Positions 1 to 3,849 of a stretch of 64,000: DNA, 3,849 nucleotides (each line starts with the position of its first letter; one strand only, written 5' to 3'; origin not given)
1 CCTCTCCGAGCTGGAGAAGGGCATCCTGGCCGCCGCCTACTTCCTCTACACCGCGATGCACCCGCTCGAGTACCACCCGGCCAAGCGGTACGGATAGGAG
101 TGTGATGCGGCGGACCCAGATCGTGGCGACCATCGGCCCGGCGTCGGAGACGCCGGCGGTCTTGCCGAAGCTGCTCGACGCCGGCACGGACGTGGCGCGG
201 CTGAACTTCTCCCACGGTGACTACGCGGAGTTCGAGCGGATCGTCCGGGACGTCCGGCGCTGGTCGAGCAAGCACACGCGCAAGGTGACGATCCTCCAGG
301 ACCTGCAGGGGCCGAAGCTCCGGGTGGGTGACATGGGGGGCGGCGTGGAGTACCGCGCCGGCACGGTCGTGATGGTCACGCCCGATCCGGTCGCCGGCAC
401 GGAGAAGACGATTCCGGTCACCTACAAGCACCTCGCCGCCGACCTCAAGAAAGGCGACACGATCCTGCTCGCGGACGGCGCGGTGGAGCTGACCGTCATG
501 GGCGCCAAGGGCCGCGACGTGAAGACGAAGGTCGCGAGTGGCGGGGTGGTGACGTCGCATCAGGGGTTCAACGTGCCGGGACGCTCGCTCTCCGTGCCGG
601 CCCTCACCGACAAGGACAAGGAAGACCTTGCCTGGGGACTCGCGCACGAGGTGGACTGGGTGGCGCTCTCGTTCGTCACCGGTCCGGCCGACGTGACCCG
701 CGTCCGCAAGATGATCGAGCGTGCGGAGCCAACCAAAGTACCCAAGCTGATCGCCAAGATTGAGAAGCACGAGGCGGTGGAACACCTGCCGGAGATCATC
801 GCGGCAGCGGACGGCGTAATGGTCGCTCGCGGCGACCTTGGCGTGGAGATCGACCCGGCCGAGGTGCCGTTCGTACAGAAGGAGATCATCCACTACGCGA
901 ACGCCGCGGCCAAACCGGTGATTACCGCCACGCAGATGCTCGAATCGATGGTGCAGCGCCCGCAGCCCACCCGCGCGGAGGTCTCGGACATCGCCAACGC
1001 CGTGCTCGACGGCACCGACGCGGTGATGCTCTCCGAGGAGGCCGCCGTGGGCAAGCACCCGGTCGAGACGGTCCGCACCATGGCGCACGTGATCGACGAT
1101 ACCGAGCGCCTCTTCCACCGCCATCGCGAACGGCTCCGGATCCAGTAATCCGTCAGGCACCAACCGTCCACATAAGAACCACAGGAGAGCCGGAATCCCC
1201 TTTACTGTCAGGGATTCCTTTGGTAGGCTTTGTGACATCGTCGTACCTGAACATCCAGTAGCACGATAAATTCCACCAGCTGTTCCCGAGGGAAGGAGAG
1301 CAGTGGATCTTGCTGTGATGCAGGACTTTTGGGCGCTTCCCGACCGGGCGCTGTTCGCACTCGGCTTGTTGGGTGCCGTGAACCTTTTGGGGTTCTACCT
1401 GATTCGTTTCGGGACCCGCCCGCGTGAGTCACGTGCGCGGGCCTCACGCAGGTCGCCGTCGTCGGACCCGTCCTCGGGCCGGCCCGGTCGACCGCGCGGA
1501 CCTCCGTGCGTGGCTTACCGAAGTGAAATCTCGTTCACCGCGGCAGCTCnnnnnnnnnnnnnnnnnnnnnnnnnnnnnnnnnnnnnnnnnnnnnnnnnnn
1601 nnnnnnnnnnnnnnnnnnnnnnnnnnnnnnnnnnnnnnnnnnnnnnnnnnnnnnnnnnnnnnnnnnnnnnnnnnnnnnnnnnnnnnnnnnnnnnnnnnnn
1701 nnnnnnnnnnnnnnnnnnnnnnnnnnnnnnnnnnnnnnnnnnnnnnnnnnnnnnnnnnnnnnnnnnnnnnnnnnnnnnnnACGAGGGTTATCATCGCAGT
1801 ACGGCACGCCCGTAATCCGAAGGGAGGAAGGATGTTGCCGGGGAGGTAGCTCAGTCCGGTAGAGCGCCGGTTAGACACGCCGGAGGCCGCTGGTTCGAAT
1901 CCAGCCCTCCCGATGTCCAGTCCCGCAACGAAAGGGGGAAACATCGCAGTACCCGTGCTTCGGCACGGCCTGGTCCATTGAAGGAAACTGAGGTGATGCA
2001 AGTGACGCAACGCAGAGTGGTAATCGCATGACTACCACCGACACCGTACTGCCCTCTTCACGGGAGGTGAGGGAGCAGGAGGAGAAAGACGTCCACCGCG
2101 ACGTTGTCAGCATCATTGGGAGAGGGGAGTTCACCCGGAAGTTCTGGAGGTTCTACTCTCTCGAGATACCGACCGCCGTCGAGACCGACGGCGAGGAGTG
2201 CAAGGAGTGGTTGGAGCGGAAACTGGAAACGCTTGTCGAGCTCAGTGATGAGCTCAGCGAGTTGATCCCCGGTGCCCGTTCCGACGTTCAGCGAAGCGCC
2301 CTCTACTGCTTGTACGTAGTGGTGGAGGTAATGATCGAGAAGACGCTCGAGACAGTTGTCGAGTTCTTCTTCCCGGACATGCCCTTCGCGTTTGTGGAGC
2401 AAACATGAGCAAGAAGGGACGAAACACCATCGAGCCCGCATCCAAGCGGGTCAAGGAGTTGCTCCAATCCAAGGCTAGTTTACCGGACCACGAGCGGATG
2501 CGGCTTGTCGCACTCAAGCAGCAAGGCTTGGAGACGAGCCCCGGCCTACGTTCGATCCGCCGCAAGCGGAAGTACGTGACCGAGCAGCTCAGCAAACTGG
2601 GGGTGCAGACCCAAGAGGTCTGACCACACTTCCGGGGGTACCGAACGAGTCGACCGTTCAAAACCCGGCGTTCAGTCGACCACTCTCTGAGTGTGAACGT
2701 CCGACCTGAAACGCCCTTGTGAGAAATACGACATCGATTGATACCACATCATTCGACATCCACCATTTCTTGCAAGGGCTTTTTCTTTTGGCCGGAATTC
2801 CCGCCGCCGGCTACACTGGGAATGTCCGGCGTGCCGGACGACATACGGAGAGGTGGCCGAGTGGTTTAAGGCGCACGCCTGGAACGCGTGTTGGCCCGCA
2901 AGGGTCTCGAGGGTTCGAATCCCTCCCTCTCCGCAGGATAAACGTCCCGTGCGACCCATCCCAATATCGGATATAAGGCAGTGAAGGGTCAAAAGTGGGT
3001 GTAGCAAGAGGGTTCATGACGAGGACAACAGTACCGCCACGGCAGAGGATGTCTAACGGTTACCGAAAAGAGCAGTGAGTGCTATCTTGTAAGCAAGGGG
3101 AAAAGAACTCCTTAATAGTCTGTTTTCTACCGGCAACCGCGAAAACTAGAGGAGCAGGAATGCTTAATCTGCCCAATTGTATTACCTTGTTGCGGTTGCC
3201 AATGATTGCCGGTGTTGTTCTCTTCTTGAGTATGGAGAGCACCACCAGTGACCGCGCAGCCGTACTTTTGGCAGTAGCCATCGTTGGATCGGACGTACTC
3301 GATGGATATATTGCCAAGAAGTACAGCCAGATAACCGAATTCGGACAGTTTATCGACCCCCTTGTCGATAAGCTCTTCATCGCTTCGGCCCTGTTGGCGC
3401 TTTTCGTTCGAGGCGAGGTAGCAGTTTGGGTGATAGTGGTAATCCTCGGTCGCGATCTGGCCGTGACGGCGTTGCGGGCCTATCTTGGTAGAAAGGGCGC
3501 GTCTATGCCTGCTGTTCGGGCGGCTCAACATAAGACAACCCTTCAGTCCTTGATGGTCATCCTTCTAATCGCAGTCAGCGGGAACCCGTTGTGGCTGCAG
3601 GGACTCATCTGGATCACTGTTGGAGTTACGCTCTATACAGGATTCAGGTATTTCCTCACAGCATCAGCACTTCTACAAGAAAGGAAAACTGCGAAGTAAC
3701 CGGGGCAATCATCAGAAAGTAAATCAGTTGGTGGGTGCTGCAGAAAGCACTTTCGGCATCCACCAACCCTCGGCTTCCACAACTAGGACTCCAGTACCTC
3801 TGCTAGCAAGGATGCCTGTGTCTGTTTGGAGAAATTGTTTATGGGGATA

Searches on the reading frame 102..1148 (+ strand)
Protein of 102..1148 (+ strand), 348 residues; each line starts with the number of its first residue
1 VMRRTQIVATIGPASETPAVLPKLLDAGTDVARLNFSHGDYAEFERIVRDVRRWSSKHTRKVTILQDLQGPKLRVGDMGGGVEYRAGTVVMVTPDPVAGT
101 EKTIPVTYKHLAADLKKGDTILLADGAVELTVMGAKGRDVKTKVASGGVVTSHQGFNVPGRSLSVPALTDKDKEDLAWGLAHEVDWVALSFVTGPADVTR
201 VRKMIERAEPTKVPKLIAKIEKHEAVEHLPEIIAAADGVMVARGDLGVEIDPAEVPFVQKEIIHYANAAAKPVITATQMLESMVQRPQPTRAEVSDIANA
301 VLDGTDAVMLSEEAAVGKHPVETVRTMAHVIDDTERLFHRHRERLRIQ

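Call 21: search_protein_families(library=pfam, proteins=[window:102-1148:+], max_evalue=0.01)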
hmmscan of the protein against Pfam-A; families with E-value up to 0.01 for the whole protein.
window:102-1148:+ (348 aa): 2 families
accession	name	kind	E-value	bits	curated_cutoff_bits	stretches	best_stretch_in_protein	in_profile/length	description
PF00224.27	PK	-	7.2e-111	370.9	30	1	2-324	1-328/328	Pyruvate kinase, barrel domain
PF03328.21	HpcH_HpaI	-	0.0027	17.5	25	1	173-250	75-158/221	HpcH/HpaI aldolase/citrate lyase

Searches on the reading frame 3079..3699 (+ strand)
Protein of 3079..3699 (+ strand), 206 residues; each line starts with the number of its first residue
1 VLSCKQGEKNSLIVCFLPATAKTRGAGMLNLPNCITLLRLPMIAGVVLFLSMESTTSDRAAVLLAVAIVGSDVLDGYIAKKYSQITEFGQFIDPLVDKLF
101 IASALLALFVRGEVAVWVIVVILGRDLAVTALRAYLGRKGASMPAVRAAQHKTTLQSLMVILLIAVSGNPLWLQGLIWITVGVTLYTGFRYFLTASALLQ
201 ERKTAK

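Call 21: search_protein_families(library=pfam, proteins=[window:3079-3699:+], max_evalue=0.01)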
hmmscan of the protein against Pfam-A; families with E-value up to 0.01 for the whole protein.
window:3079-3699:+ (206 aa): 1 family
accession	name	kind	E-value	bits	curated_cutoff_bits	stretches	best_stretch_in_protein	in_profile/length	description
PF01066.26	CDP-OH_P_transf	-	1.7e-32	113.4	22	1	29-185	1-151/152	CDP-alcohol phosphatidyltransferase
